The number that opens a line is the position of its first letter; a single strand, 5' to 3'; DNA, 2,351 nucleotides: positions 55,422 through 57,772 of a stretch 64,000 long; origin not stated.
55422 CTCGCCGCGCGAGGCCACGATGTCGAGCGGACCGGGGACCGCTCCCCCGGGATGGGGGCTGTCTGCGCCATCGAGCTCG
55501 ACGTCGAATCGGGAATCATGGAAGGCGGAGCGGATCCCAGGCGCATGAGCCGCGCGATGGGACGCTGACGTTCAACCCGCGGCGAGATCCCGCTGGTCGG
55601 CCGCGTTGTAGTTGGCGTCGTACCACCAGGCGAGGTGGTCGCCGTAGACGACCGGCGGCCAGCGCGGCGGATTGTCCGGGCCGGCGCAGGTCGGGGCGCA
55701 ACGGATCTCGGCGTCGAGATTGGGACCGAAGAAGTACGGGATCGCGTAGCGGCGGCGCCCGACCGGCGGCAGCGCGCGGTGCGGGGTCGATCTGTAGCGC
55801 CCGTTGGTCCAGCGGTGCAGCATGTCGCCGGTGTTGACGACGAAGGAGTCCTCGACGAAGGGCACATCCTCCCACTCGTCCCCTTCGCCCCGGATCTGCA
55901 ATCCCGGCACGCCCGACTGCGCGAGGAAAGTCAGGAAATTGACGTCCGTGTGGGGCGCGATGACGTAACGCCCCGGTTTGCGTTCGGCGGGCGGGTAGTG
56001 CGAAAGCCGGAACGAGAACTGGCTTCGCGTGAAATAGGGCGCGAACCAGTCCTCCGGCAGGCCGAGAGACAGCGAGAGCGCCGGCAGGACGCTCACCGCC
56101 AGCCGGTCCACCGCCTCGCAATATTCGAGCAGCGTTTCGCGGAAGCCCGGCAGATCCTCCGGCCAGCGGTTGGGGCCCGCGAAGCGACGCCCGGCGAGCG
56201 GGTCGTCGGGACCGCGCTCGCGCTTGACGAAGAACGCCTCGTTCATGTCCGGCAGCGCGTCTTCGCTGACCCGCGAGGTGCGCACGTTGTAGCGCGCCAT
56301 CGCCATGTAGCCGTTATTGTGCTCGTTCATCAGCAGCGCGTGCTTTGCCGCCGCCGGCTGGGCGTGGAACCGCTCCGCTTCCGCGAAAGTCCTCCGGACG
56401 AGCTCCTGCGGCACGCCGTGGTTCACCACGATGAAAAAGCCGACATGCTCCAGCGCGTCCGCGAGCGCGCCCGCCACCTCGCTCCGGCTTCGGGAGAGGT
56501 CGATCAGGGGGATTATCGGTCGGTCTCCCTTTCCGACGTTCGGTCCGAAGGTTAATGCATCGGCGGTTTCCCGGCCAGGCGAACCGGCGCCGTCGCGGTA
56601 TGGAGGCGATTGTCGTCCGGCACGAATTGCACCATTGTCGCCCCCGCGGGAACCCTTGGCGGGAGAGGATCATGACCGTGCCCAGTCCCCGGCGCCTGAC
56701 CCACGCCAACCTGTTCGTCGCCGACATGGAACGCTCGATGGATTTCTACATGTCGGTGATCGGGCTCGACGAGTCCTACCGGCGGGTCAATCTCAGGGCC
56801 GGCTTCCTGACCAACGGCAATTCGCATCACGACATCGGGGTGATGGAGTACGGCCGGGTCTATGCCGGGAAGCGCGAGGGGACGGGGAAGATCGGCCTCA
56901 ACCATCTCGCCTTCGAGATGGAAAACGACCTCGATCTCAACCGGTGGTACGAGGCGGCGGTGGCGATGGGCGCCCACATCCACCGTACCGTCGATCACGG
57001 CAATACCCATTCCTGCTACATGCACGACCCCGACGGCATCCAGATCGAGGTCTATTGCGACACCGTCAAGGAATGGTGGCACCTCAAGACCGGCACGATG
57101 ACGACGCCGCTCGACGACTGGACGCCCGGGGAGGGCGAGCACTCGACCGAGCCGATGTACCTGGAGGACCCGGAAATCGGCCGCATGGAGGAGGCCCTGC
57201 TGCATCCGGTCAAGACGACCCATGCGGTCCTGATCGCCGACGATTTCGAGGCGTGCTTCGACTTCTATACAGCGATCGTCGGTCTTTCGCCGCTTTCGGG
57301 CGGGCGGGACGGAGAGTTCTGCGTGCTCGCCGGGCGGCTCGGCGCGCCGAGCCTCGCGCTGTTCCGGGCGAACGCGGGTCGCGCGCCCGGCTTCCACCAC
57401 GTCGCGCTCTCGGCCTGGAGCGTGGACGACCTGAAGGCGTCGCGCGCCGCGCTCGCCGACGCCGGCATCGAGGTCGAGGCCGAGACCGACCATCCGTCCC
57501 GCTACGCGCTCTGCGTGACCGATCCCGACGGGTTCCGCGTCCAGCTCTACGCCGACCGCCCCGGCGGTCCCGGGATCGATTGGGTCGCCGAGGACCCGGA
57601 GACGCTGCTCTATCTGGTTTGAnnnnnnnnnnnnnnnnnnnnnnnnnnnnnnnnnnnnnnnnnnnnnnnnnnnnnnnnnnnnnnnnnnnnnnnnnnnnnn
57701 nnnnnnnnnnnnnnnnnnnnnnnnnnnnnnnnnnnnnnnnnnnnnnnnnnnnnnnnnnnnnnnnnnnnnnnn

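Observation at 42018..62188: N-methyl-compound catabolic supercluster: four Rieske oxygenases with no cognate reductase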

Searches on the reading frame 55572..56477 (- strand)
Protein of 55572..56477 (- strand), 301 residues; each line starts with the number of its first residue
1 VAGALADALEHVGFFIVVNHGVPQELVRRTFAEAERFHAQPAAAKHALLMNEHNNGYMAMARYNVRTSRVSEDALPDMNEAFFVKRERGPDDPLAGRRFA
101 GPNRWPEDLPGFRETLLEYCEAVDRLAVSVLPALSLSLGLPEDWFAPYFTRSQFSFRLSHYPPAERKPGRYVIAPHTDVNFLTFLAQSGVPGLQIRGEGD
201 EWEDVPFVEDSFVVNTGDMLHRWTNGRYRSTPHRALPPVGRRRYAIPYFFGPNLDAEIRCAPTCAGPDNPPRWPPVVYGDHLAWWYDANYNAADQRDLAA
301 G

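Call 7: search_protein_families(library=pfam, proteins=[window:55572-56477:-], max_evalue=0.001)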
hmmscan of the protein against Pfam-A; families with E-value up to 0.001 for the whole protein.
window:55572-56477:- (301 aa): 2 families
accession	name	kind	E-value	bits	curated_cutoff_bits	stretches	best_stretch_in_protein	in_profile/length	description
PF03171.26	2OG-FeII_Oxy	-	2.4e-24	86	23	1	156-252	5-101/101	2OG-Fe(II) oxygenase superfamily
PF14226.12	DIOX_N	-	1.4e-22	81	27.3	1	4-107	20-116/117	non-haem dioxygenase in morphine synthesis N-terminal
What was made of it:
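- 55572..56477 (-): Fe(II)/2-oxoglutarate oxygenase (301 aa). Pfam DIOX_N and 2OG-FeII_Oxy (call 7).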

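Call 14: search_protein_families(library=ncbifam, proteins=[window:55572-56477:-], max_evalue=0.00001)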
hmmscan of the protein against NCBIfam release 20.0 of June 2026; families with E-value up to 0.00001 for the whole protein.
window:55572-56477:- (301 aa): 0 families

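Call 37: search_solved_structures(query=window:55572-56477:-, max_evalue=1e-10)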
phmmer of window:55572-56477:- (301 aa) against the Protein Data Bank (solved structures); distinct sequences matched with E-value up to 1e-10: 63 (the best 60 are shown).
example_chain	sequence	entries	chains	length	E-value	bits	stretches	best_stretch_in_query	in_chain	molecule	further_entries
9ovh_A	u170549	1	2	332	5.2e-50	173.7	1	4-273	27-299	2-oxoglutarate-dependent ethylene/succinate-forming enzyme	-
6jyv_A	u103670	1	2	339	2e-38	135.6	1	8-263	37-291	Probable iron/ascorbate oxidoreductase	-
6xjj_A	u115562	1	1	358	9.1e-37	130.2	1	8-260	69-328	2-oxoglutarate-dependent dioxygenase tropC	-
9ig3_A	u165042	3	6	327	5.5e-36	127.6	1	8-262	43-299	2-oxoglutarate-dependent dioxygenase traH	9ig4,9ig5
9l50_A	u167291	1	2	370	7.7e-36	127.1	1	4-259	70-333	ring expansion oxygenase SpoC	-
9l51_A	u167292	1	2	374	7.9e-36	127.1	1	4-259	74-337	ring expansion oxygenase SpoC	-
9l52_A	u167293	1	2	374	1e-35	126.7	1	4-259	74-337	ring expansion oxygenase SpoC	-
9gi5_A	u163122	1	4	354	1.3e-28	103.3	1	3-281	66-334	Os06g0176700 protein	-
8x6q_A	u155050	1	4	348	6.1e-28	101.1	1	3-283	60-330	HPPD Inhibitor Sensitive 1-like 1 protein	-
8x7d_A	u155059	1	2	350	6.2e-28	101.1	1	3-283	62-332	HPPD Inhibitor Sensitive 1-like 1 protein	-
6lsv_A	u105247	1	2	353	2.4e-27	99.2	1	5-280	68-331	Probable 2-oxoglutarate-dependent dioxygenase At5g05600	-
6ku3_A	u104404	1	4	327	2.6e-27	99.1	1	111-268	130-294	Gibberellin 2-beta-dioxygenase 3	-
3oox_A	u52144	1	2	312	1.1e-26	97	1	5-281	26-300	putative 2OG-Fe(II) oxygenase family protein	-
9vgi_A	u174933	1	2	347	2.7e-26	95.8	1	7-255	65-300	O-demethylase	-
5c3p_A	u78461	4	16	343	3.4e-26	95.4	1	4-284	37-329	Thymine dioxygenase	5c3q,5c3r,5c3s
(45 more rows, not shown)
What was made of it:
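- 55572..56477 (-): Best PDB hit is 9ovh at 5e-50 (call 37).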

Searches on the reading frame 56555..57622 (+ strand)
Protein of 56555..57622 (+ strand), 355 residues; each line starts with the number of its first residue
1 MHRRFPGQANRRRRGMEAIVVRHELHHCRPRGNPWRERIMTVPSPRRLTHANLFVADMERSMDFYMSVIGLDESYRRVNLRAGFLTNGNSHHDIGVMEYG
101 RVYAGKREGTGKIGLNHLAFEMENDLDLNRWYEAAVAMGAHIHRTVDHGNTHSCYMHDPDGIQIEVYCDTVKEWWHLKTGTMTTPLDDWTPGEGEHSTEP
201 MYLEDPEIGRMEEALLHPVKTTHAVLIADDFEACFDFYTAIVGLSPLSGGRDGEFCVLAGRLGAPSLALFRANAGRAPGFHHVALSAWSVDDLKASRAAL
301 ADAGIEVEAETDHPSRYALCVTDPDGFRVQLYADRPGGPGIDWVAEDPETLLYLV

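Call 7: search_protein_families(library=pfam, proteins=[window:56555-57622:+], max_evalue=0.001)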
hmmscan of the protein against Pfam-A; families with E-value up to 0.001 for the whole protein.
window:56555-57622:+ (355 aa): 4 families
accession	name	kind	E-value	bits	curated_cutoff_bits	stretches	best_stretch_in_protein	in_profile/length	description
PF00903.31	Glyoxalase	-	3.1e-29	102.3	20.6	2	47-166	1-121/121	Glyoxalase/Bleomycin resistance protein/Dioxygenase superfamily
PF18029.7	Glyoxalase_6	-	3.7e-12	47.3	23.6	2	55-166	6-105/106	Glyoxalase-like domain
PF13669.12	Glyoxalase_4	-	2.1e-08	34.8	27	0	223-310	2-96/109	Glyoxalase/Bleomycin resistance protein/Dioxygenase superfamily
PF22677.2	Ble-like_N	-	3.4e-06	27.2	24.5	1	47-71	1-25/41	Bleomycin resistance protein-like N-terminal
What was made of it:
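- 56672..57622 (+): Two-domain VOC protein, predicted extradiol ring-cleavage dioxygenase (316 aa). Pfam Glyoxalase, two stretches (call 7).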

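Call 14: search_protein_families(library=ncbifam, proteins=[window:56672-57622:+], max_evalue=0.00001)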
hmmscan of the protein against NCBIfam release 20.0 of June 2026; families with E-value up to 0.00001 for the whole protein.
window:56672-57622:+ (316 aa): 17 families
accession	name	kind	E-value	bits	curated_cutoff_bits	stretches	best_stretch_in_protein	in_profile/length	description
TIGR02295.1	HpaD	equivalog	3.5e-17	62.5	321.4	2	8-133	4-121/298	3,4-dihydroxyphenylacetate 2,3-dioxygenase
TIGR03211.1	catechol_2_3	equivalog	7.9e-15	54.9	320.2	1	8-133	4-121/303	catechol 2,3-dioxygenase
NF050075.1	SMU1112c_YaeR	equivalog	5e-12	46.2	140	0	9-128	4-124/125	SMU1112c/YaeR family gloxylase I-like metalloprotein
NF050074.1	glyox_I_GloA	exception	9.4e-12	45.2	165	0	9-127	2-119/121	lactoylglutathione lyase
TIGR00068.2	glyox_I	equivalog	1.5e-11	44.4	120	0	9-127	2-137/143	lactoylglutathione lyase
NF000496.2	Fos_GSH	equivalog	3.4e-10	40.1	180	0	9-133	5-120/136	fosfomycin resistance glutathione transferase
NF003152.0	PRK04101.1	equivalog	1.4e-08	35.2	171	0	11-134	7-123/139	metallothiol transferase FosB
NF007629.0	PRK10291.1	equivalog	1e-07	31.9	246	0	8-127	2-123/135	lactoylglutathione lyase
NF000124.1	fos-Vibrio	exception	2.1e-07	31.1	250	0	9-134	5-116/132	FosG/FosC2-related fosfomycin resistance glutathione transferase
NF008551.0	PRK11478.1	equivalog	3.4e-07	30.8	148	0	8-128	6-127/129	VOC family protein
NF041414.1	ArsI_CadI_VOC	equivalog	6.1e-07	29.1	116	0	186-293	5-113/147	ArsI/CadI family heavy metal resistance metalloenzyme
TIGR03213.1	23dbph12diox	equivalog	1.9e-06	27.5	366.45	0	9-127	143-261/287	biphenyl-2,3-diol 1,2-dioxygenase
NF000494.1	FosF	exception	3.9e-06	26.9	280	0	184-294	7-111/132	fosfomycin resistance glutathione transferase FosF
NF000339.2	fos-Crono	exception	5.3e-06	26.6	275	0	9-130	4-113/134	FosA family fosfomycin resistance glutathione transferase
NF000125.1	498180014_fosA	hypoth_equivalog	5.6e-06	26.6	250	0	10-134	7-123/129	Fos family putative thiol transferase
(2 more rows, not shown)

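Call 38: search_solved_structures(query=window:56672-57622:+, max_evalue=0.00001)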
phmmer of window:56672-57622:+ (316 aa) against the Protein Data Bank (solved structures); distinct sequences matched with E-value up to 0.00001: 1.
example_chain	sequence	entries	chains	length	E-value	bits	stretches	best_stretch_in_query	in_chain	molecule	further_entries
9wgj_A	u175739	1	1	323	4e-06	29.6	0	7-128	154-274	Catechol 1,2-dioxygenase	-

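Call 65: find_homologous_proteins(query=window:56672-57622:+, max_evalue=1e-10)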
Query window:56672-57622:+ (316 aa): 72 proteins with E <= 1e-10 among 3841 candidates.
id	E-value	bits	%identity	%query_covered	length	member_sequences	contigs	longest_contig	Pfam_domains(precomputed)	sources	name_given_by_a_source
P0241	5.3e-208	708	95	100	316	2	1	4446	PF13669.13,PF00903.32,PF18029.8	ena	-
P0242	4.7e-205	698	94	100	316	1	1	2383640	PF22677.3,PF13669.13,PF00903.32,PF18029.8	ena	-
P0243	5.7e-191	652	87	100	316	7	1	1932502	PF13669.13,PF00903.32,PF18029.8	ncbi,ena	-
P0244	3.1e-188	643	87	100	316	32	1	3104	PF22677.3,PF13669.13,PF00903.32,PF18029.8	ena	-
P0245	1.7e-187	641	86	100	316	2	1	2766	PF22677.3,PF13669.13,PF00903.32,PF18029.8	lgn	-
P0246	1.2e-185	635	86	100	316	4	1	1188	PF22677.3,PF13669.13,PF00903.32,PF18029.8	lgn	-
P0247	2.0e-183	627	84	100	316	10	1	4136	PF22677.3,PF13669.13,PF00903.32,PF18029.8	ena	-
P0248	1.8e-178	611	83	98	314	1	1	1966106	PF22677.3,PF13669.13,PF00903.32,PF18029.8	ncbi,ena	-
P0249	2.8e-167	574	78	100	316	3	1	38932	PF22677.3,PF00903.32,PF18029.8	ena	-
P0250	1.2e-165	569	77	100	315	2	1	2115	PF22677.3,PF13669.13,PF00903.32,PF18029.8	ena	-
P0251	2.2e-164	565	75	100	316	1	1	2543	PF00903.32,PF18029.8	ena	-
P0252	1.2e-160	552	75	100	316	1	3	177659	PF22677.3,PF13669.13,PF00903.32,PF18029.8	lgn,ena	-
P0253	3.2e-144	498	69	100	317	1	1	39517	PF22677.3,PF13669.13,PF00903.32,PF18029.8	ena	-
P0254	2.9e-134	466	65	98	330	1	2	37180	PF13669.13,PF00903.32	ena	-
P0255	3.5e-134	465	92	68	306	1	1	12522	PF22677.3,PF00903.32,PF18029.8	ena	-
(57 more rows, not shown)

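Call 74: predict_structure(alignment_id=A3)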
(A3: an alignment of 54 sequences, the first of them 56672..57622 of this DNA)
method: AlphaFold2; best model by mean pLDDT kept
length: 316 residues; sequences in the alignment: 54
mean_pLDDT: 93.2   pTM: 0.91
mean pLDDT of the five models: 93.2, 93.1, 92.9, 92.1, 91.8
residues with pLDDT >= 90: 268; 70-90: 34; 50-70: 6; < 50: 8
segments of 3 or more residues with pLDDT < 50: 65-71
pLDDT, mean of each block of 10 residues (from residue 1): 89 96 98 93 94 94 49 83 98 97 95 97 97 85 80 93 94 98 98 99 97 97 97 96 98 98 98 98 98 97 89 93
secondary structure, 60 per line:
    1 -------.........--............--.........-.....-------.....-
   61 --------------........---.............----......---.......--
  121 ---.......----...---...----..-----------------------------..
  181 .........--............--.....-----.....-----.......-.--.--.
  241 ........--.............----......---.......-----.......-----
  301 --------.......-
elements in order: E8-16 H19-30 E33-38 E43-47 E55-59 E75-82 H86-98 E103-108 E112-118 E124-130 E141-143 E179-189 H192-203 E206-210 E216-220 E226-232 E240-248 H251-263 E268-273 E277-283 E289-295 H309-315
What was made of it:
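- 56672..57622 (+): The AF2 model has pLDDT 93 (call 74).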

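Call 76: fold_search(model_id=the predicted structure, library=pdb)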
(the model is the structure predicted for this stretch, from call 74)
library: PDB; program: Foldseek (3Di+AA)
matches with E <= 10: 1064; with E <= 0.001: 385
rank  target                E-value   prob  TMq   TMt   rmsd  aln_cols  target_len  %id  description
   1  1mpy_A                7.4e-18  1.00  0.66  0.68   8.3       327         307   16  STRUCTURE OF CATECHOL 2,3-DIOXYGENASE (METAPYROCATECHASE) FROM PSEUDOMONAS PUTIDA MT-2 (released 1999-05-18)
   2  3hpy_C                2.4e-17  1.00  0.65  0.69   6.9       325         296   16  Crystal Structure Analysis of the 2,3-dioxygenase LapB from Pseudomonas in the complex with 4-methylcatechol (released 2009-10-20)
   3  3hpv_A                3.3e-17  1.00  0.66  0.70   6.8       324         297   17  Crystal Structure Analysis of the 2,3-dioxygenase LapB from Pseudomonas sp. KL28 (released 2009-10-20)
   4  3b59_A                4.4e-17  1.00  0.66  0.69   3.6       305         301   17  Crystal structure of the Mn(II)-bound glyoxalase from Novosphingobium aromaticivorans (released 2007-11-06)
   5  3lm4_B                5.3e-17  1.00  0.66  0.64   7.4       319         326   16  Crystal Structure of 2,3-Dihydroxy Biphenyl dioxygenase from Rhodococcus sp. (strain RHA1) (released 2010-02-23)
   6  7q2a_D                6.3e-17  1.00  0.65  0.59   7.8       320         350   16  Crystal structure of AphC in complex with 4-ethylcatechol (released 2022-04-06)
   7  3lm4_A                7.5e-17  1.00  0.66  0.65   6.4       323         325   16  Crystal Structure of 2,3-Dihydroxy Biphenyl dioxygenase from Rhodococcus sp. (strain RHA1) (released 2010-02-23)
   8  7q2a_C                7.5e-17  1.00  0.66  0.60   7.4       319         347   16  Crystal structure of AphC in complex with 4-ethylcatechol (released 2022-04-06)
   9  7q2a_B                1.1e-16  1.00  0.66  0.60   7.4       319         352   16  Crystal structure of AphC in complex with 4-ethylcatechol (released 2022-04-06)
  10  5zsz                  1.3e-16  1.00  0.64  0.69   7.9       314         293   17  Catechol 2,3-dioxygenase (C23O64) from Diaphorobacter sp DS2 (released 2019-05-22)
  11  3lm4_D                1.5e-16  1.00  0.66  0.63   5.9       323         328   17  Crystal Structure of 2,3-Dihydroxy Biphenyl dioxygenase from Rhodococcus sp. (strain RHA1) (released 2010-02-23)
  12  7q2a_A                1.8e-16  1.00  0.65  0.59   7.8       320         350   16  Crystal structure of AphC in complex with 4-ethylcatechol (released 2022-04-06)
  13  3hpv_B                6.3e-16  1.00  0.67  0.73   6.7       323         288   16  Crystal Structure Analysis of the 2,3-dioxygenase LapB from Pseudomonas sp. KL28 (released 2009-10-20)
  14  5znh                  2.0e-15  1.00  0.64  0.65   8.0       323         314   17  Catechol 2,3-dioxygenase with 4-methyl catechol from Diaphorobacter sp DS2 (released 2019-04-17)
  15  4ghh_C                4.5e-15  1.00  0.63  0.56   5.1       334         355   17  Structure of Homoprotocatechuate 2,3-Dioxygenase from B.fuscum in complex with 4-Nitrocatechol at 1.55 Ang resolution (released 2012-10-31)
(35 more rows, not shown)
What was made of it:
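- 56672..57622 (+): Top Foldseek hits are XylE, LapB, BphC and HPCD (E 1e-17 to 1e-14, TM 0.66) (call 76).
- On Type I extradiol ring-cleavage dioxygenase (VOC superfamily): The model has pLDDT 93, and Foldseek returns XylE, LapB, BphC and HPCD at E <= 1e-14 (calls 74, 76).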
